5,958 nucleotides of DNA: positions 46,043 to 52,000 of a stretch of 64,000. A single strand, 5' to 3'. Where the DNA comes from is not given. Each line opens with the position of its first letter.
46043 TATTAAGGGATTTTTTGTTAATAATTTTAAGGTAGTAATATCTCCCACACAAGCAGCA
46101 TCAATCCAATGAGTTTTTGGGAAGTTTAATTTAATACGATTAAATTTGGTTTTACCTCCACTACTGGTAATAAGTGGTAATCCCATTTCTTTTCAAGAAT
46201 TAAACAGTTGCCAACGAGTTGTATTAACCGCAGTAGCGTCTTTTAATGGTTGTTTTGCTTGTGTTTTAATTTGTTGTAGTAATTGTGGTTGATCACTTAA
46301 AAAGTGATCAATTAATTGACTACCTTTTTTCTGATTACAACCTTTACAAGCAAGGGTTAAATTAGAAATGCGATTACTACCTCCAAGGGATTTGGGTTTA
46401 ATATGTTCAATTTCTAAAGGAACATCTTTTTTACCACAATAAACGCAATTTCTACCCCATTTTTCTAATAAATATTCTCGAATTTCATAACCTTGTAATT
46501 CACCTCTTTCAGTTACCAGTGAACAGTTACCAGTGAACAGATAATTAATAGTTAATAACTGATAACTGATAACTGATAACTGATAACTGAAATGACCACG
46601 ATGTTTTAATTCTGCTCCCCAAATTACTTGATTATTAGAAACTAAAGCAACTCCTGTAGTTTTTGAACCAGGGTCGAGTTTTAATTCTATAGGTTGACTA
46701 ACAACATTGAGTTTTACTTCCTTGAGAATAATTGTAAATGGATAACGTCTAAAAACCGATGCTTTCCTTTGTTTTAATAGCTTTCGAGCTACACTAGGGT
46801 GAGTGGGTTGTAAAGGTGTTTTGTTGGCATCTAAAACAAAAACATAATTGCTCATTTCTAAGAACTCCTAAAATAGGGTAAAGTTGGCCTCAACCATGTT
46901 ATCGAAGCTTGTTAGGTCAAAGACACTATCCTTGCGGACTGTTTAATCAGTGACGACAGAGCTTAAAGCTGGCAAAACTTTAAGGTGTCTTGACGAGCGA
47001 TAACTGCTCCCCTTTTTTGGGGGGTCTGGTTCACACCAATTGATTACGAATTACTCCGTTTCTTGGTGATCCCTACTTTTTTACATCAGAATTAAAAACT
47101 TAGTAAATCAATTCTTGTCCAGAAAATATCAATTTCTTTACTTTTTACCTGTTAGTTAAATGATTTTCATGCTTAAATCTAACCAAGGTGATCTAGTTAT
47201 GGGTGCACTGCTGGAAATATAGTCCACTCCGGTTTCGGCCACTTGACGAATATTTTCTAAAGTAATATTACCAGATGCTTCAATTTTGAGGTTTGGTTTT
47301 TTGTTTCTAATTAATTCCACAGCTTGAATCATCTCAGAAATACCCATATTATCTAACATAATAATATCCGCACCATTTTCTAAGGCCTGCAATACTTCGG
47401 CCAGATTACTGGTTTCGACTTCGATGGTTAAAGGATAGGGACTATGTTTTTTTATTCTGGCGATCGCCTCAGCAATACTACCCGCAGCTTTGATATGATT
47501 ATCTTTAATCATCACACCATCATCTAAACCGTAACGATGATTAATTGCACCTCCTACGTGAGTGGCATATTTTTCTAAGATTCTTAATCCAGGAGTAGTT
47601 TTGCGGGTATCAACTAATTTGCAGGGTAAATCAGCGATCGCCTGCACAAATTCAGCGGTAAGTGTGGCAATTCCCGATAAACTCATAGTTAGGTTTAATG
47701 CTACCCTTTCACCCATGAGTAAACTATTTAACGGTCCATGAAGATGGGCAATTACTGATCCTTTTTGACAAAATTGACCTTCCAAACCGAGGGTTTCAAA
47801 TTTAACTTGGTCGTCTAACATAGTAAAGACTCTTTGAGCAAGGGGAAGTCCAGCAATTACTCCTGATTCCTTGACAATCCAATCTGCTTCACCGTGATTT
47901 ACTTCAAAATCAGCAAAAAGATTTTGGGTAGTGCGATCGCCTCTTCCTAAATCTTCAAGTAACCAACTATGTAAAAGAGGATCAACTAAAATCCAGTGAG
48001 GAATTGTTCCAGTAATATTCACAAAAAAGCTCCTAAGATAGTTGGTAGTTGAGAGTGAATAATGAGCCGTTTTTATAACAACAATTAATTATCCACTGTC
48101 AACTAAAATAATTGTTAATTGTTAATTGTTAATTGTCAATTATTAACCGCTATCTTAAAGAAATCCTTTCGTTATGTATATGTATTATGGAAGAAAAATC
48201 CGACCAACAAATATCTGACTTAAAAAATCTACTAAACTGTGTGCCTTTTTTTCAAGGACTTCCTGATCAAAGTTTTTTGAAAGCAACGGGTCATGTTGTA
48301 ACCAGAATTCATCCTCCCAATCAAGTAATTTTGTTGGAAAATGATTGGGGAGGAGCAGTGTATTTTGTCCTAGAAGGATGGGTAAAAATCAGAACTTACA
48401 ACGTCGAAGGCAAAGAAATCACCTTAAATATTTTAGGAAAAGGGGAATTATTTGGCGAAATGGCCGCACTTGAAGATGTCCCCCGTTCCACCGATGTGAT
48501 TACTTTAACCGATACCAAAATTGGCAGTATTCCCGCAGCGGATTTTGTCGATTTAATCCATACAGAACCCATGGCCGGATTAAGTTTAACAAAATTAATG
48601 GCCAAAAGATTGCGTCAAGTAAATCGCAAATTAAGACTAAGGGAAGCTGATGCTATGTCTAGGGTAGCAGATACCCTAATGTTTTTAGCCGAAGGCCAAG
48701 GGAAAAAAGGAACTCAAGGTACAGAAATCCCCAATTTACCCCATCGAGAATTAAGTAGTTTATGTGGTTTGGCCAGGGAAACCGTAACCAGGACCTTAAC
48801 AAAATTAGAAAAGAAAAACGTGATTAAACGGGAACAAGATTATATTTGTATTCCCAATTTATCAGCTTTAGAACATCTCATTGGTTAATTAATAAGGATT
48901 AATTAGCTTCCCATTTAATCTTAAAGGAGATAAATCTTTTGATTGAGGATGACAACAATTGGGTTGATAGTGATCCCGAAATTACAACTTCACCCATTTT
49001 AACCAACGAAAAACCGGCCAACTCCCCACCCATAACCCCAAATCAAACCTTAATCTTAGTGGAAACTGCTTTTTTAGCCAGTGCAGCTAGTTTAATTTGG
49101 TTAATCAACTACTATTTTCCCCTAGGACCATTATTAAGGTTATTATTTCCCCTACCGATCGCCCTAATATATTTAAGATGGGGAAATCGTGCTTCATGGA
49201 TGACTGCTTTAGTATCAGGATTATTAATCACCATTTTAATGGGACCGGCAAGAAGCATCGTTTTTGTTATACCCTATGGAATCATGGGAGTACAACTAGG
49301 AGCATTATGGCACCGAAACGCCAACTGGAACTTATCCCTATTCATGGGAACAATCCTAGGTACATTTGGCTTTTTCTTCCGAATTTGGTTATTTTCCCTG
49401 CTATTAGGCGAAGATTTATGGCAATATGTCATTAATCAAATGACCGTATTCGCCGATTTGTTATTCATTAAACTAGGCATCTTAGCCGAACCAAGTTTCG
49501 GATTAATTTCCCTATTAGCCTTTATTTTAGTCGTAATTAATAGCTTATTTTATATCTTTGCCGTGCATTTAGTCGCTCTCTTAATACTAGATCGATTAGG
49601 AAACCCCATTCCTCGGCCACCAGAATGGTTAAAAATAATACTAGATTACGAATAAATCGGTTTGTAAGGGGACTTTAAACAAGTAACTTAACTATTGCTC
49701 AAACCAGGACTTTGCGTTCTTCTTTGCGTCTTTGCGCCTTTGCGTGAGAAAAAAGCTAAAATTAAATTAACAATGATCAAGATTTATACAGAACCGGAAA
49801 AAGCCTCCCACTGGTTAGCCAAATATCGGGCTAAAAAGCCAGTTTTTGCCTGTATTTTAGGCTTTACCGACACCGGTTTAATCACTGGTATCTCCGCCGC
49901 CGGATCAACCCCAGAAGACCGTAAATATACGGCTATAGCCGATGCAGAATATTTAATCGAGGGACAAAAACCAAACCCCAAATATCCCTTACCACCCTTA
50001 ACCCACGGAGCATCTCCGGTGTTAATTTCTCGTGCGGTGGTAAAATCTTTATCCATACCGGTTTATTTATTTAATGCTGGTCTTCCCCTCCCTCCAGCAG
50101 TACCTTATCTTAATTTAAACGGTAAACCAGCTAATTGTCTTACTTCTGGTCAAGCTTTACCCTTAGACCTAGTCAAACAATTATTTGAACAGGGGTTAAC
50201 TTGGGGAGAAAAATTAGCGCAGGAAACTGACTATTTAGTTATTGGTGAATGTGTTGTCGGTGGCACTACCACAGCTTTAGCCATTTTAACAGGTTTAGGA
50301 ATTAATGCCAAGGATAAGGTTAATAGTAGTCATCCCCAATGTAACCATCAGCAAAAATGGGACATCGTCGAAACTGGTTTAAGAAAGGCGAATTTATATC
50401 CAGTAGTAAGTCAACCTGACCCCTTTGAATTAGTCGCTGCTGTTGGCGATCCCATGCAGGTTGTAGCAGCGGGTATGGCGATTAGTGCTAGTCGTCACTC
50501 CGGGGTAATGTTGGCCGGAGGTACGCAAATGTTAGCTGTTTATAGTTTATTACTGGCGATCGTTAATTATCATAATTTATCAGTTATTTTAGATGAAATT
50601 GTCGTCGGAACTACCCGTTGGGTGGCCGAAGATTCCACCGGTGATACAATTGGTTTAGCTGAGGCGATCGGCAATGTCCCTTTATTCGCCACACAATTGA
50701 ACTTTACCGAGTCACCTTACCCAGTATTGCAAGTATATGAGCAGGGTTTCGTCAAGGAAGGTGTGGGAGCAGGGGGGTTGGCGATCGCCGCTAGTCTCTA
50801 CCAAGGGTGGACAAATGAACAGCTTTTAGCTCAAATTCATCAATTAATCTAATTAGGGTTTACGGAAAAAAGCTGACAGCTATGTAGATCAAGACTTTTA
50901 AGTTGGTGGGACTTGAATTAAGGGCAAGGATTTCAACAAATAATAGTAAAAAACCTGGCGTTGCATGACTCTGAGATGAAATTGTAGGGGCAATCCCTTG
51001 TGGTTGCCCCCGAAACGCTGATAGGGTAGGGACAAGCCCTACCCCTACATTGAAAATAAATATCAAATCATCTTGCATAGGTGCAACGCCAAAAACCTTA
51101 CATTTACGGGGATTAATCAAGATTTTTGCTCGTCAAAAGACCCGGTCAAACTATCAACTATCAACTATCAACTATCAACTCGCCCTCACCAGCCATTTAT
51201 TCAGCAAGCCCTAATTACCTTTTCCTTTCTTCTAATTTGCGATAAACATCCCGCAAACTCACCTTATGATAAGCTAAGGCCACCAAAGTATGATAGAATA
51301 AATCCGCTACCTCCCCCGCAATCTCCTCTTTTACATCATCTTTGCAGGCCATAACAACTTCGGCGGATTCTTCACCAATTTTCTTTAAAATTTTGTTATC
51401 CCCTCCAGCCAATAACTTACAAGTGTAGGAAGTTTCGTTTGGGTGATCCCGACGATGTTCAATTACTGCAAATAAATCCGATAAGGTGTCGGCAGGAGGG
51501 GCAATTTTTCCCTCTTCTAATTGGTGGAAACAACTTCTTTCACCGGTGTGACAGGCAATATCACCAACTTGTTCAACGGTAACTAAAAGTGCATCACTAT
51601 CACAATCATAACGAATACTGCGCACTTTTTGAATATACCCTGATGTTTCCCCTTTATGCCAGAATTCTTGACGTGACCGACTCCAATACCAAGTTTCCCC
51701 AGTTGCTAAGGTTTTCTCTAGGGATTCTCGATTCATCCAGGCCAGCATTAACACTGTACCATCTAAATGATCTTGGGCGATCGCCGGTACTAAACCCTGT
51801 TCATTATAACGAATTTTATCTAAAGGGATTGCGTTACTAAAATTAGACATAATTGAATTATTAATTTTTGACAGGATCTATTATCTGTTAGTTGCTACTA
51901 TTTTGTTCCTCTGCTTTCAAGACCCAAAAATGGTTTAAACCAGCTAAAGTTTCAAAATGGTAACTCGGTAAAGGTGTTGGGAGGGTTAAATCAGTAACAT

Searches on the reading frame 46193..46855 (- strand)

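Call 27: search_protein_families(library=pfam, proteins=[window:46193-46855:-], max_evalue=0.00001)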
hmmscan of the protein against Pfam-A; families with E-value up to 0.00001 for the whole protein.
window:46193-46855:- (220 aa): 4 families
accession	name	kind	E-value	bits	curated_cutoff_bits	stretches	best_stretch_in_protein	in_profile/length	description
PF14239.11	RRXRR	-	7.5e-29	101.2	25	1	5-87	1-83/174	RRXRR protein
PF14279.12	HNH_5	-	3.3e-15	56.2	27.5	1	137-186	1-52/56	HNH endonuclease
PF01844.29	HNH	-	3.3e-14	53.2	21.4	1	137-179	1-46/47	HNH endonuclease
PF13395.12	HNH_4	-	9.4e-08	32.3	22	1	146-180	17-51/54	HNH endonuclease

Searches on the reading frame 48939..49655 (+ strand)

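Call 27: search_protein_families(library=pfam, proteins=[window:48939-49655:+], max_evalue=0.00001)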
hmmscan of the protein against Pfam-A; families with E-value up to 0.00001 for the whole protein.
window:48939-49655:+ (238 aa): 1 family
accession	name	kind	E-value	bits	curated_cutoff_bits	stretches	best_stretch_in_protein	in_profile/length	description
PF09991.14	DUF2232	-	2.3e-17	63.6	27.8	1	50-232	3-199/290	Predicted membrane protein (DUF2232)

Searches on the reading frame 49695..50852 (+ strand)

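Call 27: search_protein_families(library=pfam, proteins=[window:49695-50852:+], max_evalue=0.00001)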
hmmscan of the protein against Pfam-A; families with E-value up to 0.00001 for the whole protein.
window:49695-50852:+ (385 aa): 1 family
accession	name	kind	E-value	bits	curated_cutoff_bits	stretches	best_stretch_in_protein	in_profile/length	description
PF02277.22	DBI_PRT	-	2.1e-08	34.2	22.6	1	145-280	119-251/329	Phosphoribosyltransferase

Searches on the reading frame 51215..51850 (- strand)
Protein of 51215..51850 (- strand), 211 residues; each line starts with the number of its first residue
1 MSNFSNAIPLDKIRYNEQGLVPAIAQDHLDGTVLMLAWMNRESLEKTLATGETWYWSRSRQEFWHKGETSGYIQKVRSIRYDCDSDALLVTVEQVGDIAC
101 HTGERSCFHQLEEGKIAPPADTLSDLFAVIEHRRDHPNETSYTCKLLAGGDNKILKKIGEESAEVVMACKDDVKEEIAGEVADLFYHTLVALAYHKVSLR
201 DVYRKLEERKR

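Call 27: search_protein_families(library=pfam, proteins=[window:51215-51850:-], max_evalue=0.00001)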
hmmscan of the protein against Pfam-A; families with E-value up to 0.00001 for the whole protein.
window:51215-51850:- (211 aa): 2 families
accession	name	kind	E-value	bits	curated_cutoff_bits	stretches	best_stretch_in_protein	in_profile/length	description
PF01502.23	PRA-CH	-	5.7e-36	122.7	27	1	35-109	1-74/74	Phosphoribosyl-AMP cyclohydrolase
PF01503.22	PRA-PH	-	2.9e-23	82.5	21.3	1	124-209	2-85/86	Phosphoribosyl-ATP pyrophosphohydrolase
